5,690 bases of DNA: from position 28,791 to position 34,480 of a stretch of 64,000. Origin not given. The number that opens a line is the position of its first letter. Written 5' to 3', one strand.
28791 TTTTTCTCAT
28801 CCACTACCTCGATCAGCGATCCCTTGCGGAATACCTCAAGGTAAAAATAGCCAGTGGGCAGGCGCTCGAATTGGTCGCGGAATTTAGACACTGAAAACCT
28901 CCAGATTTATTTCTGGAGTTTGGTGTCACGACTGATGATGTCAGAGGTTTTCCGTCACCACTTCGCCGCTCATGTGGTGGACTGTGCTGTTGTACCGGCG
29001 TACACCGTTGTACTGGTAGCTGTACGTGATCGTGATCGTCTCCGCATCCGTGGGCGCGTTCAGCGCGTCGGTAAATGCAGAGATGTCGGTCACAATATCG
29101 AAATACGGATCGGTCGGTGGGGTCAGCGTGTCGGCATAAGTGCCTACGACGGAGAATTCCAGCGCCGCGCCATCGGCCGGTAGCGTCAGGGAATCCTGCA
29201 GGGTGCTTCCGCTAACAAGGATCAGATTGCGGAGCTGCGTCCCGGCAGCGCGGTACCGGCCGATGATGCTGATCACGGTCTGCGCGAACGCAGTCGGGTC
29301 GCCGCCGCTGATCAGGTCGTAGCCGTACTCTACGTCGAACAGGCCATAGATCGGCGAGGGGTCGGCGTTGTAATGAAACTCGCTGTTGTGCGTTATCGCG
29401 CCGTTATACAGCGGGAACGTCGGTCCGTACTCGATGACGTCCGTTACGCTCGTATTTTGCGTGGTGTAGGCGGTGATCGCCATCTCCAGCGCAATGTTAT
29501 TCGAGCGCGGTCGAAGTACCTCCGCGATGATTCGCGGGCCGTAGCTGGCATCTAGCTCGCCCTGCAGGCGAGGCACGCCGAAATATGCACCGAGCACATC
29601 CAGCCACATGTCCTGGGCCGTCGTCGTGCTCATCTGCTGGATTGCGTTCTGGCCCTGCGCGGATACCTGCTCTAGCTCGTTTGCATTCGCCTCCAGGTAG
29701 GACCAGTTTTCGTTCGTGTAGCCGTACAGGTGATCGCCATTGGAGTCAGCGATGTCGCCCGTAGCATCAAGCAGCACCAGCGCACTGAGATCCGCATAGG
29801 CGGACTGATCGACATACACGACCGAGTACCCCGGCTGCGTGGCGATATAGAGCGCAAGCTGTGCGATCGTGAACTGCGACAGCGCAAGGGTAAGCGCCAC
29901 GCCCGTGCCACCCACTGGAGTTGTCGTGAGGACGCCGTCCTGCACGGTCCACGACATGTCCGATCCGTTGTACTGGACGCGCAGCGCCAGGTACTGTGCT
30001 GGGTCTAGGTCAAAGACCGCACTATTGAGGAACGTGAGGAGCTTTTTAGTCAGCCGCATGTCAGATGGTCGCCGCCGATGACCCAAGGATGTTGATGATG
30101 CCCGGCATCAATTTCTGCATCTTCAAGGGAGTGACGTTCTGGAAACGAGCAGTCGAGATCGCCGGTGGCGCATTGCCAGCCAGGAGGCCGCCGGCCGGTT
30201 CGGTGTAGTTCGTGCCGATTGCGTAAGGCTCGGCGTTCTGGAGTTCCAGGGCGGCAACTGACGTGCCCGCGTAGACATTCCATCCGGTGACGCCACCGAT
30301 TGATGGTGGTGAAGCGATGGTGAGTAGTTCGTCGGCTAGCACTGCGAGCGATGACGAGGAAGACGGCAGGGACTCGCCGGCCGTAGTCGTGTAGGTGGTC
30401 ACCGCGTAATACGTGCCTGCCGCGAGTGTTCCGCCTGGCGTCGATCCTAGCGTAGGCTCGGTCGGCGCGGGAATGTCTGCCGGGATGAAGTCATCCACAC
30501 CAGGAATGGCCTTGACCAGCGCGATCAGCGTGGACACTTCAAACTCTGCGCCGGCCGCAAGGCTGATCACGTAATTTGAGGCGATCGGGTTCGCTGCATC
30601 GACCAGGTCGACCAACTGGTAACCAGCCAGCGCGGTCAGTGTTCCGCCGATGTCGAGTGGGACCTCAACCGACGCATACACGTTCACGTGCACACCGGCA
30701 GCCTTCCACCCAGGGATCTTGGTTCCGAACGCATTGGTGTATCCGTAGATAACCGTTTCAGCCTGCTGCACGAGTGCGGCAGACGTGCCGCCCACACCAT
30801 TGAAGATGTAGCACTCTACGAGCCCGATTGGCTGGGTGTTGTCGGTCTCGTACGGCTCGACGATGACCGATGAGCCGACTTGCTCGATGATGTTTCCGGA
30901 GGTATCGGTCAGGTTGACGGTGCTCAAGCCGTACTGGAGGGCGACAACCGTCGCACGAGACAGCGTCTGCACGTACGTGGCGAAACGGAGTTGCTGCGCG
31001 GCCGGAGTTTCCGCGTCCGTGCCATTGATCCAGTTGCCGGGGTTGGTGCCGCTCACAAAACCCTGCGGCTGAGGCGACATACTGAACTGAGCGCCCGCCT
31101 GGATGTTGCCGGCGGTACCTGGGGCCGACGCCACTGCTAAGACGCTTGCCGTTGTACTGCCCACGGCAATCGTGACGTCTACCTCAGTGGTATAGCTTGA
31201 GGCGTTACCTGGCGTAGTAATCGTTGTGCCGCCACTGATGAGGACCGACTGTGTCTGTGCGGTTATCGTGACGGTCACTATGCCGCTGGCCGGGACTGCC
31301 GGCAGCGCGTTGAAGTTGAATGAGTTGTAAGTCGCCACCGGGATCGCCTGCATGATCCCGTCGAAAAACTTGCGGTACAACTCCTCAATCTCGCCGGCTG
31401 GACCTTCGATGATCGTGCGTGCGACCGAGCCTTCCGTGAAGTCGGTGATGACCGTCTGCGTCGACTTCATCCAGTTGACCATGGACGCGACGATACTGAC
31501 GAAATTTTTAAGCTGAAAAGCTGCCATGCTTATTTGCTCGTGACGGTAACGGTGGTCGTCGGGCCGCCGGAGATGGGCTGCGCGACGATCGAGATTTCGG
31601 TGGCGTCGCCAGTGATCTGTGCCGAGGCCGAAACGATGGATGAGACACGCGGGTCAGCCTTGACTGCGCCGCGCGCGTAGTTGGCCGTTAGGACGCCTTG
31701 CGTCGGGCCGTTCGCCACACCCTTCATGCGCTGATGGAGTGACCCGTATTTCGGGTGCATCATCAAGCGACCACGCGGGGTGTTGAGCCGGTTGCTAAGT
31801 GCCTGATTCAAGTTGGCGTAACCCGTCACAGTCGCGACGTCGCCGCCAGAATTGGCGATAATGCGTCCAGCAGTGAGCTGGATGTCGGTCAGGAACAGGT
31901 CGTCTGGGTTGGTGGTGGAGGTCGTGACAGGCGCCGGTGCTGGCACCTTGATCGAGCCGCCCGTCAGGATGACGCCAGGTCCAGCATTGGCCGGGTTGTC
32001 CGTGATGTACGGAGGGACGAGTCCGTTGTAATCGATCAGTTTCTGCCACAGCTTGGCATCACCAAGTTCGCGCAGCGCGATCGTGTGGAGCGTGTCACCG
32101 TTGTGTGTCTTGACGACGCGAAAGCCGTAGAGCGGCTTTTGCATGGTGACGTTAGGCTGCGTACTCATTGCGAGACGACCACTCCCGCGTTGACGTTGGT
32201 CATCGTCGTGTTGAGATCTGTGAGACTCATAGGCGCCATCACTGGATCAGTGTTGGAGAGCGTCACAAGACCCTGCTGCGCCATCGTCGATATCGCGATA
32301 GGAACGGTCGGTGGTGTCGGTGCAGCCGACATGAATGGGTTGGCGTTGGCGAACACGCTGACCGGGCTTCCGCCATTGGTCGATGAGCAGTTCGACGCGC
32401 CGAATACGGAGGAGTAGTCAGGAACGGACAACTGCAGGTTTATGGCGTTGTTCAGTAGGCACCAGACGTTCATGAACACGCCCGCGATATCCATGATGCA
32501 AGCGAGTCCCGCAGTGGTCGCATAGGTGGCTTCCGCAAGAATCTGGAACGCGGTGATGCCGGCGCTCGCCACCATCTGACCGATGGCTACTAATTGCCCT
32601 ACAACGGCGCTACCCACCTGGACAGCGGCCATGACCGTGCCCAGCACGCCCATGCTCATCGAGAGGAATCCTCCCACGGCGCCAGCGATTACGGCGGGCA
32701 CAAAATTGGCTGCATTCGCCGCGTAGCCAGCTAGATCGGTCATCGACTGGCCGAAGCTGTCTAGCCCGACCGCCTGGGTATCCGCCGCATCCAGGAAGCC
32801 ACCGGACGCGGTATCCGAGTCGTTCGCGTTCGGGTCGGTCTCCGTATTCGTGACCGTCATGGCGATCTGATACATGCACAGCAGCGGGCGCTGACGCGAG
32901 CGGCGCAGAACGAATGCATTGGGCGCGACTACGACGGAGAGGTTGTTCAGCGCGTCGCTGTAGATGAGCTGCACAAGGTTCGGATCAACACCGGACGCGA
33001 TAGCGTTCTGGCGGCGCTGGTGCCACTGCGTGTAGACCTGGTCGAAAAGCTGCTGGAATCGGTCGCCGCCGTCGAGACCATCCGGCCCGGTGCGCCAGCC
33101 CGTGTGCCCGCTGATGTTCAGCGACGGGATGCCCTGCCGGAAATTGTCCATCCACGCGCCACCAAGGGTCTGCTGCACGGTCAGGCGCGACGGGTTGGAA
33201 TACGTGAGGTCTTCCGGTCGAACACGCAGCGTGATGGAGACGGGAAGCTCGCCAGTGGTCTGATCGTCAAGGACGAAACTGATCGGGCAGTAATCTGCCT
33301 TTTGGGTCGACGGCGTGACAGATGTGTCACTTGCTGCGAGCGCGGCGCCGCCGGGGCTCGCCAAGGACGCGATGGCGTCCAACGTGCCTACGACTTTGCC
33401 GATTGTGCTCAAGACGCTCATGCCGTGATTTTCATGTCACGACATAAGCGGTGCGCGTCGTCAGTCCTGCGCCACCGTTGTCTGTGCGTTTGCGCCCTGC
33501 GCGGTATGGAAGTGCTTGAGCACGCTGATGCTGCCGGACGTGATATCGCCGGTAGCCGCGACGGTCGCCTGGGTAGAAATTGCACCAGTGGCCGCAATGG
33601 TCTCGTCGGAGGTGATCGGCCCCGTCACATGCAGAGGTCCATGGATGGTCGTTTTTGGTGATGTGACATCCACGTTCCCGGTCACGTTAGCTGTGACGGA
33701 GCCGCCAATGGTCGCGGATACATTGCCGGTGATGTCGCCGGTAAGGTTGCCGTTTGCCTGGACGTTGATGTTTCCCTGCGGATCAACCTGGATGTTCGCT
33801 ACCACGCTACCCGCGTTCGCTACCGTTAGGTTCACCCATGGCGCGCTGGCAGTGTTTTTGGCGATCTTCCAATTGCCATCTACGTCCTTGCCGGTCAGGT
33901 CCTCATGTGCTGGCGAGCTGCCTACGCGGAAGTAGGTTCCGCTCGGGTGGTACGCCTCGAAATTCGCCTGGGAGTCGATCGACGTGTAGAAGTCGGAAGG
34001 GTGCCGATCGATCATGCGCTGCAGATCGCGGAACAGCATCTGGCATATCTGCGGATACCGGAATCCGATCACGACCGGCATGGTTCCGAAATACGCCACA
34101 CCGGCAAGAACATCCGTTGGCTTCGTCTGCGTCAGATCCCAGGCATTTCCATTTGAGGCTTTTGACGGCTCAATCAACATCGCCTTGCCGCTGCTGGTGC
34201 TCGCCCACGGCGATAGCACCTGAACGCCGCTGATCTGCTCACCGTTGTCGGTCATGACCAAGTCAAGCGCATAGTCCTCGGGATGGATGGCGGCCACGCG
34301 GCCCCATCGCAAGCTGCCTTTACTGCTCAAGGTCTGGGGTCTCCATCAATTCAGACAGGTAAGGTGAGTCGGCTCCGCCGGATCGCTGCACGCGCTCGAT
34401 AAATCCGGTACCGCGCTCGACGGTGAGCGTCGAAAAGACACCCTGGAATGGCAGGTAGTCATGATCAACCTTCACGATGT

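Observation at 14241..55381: Recurrent cassette: stop codon, then motif, then hairpin (often with a T-run), then the next start codon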

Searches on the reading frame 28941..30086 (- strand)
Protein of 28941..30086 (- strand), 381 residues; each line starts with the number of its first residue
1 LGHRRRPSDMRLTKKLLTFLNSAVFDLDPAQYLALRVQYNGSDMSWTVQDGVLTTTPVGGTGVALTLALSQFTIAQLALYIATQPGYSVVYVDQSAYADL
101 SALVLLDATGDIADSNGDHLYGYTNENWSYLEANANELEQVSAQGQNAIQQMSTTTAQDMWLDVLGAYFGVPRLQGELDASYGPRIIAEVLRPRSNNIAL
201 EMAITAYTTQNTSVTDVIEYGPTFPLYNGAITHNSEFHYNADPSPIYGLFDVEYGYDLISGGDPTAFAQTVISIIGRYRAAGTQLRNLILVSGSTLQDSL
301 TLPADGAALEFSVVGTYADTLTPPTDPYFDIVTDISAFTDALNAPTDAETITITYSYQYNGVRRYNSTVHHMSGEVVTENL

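Call 22: search_protein_families(library=phrogs, proteins=[window:28941-30086:-], max_evalue=0.001)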
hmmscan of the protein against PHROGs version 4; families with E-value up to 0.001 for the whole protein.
window:28941-30086:- (381 aa): 8 families
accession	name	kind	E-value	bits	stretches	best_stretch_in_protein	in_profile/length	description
phrog_7378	-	tail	3.2e-13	50.1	1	123-217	31-125/736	baseplate protein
phrog_4411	-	head and packaging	1.5e-07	30.9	1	125-218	20-113/834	virion structural protein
phrog_2386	-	head and packaging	1.2e-06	28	1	126-212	24-110/1012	virion structural protein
phrog_13726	-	unknown function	2.3e-06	27.2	1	149-282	45-167/800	-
phrog_1160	-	tail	3.6e-06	27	1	125-213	34-126/528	baseplate protein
phrog_23130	-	tail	1.5e-05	25.8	1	136-214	28-106/362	tail protein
phrog_6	-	tail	0.0001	22.1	1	128-177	100-149/548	baseplate wedge subunit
phrog_6277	-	unknown function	0.00076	19.9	0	131-222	30-120/280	-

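Call 94: find_related_loci(query=window:28941-30086:-, collection=viral_contigs, flank=3000)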
Query window:28941-30086:- (381 aa) in viral_contigs; peptide patterns used: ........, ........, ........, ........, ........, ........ (x = any residue, [..] = any of these).
42 stretches matched a pattern; 30 encode a relative of the query (tblastn E <= 1e-3); 30 distinct loci.
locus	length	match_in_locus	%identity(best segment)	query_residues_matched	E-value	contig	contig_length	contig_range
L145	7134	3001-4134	65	5-381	3e-149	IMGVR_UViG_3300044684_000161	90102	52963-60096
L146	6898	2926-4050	58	3-372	5e-137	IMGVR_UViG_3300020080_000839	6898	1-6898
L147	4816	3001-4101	55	10-379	2e-129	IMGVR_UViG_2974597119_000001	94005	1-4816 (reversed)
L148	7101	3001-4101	55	10-381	3e-128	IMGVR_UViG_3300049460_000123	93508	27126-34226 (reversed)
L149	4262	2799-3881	56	10-376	1e-128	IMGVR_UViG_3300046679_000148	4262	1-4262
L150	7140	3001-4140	54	3-381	3e-121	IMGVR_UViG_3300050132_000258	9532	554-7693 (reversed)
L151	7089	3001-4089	51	4-369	1e-115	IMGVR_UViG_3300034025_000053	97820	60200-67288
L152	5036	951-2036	52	10-375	7e-115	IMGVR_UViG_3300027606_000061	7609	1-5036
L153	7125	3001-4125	50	4-381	4e-112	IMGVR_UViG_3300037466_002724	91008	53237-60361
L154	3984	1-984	54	53-381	9e-112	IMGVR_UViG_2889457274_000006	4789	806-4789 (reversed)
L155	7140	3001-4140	50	3-375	7e-111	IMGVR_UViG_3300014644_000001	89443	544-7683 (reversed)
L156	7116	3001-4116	51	5-381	6e-111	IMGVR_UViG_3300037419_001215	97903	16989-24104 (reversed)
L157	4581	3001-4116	51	5-381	2e-110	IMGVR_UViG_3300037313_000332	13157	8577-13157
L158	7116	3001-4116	51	5-381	2e-110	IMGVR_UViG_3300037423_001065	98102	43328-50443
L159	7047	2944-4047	49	3-371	7e-110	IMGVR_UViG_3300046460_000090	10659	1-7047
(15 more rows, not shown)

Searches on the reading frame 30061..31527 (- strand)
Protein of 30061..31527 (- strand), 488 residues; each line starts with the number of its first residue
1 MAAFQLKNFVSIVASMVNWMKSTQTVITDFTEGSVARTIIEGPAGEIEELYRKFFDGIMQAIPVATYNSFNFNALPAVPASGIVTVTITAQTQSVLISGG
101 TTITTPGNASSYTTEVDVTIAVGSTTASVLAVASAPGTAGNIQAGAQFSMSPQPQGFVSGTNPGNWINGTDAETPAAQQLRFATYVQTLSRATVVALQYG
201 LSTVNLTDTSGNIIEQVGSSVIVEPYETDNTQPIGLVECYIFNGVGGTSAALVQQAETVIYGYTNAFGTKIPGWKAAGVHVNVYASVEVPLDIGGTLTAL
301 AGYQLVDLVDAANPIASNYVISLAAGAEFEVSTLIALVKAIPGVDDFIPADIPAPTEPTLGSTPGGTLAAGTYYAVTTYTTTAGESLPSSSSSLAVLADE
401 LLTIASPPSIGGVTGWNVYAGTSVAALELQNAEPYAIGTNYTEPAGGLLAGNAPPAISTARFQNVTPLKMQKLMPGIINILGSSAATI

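Call 22: search_protein_families(library=phrogs, proteins=[window:30061-31527:-], max_evalue=0.001)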
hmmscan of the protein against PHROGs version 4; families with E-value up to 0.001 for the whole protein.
window:30061-31527:- (488 aa): 2 families
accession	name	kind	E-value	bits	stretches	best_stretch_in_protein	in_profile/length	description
phrog_6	-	tail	9.1e-30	104.8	1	3-401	66-420/548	baseplate wedge subunit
phrog_2103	-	tail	0.00066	20.2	0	77-157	83-157/162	baseplate protein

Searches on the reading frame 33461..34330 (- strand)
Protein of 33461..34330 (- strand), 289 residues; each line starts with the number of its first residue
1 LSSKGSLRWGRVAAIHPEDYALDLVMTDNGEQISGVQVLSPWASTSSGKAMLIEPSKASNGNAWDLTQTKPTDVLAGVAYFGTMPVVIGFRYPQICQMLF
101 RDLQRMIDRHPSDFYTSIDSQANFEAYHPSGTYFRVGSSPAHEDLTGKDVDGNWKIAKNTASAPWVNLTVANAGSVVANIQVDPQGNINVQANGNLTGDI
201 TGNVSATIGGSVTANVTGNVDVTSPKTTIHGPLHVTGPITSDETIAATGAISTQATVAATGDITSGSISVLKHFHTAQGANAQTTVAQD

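Call 22: search_protein_families(library=phrogs, proteins=[window:33461-34330:-], max_evalue=0.001)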
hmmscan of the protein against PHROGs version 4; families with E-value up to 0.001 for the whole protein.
window:33461-34330:- (289 aa): 3 families
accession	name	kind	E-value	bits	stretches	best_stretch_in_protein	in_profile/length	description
phrog_3216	-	tail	0.0007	20.3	1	181-285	215-322/325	baseplate assembly protein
phrog_9992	-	tail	0.00076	20.1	0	178-230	118-170/228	baseplate assembly protein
phrog_14236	-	tail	0.00086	19.5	0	101-139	139-175/375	tail fiber protein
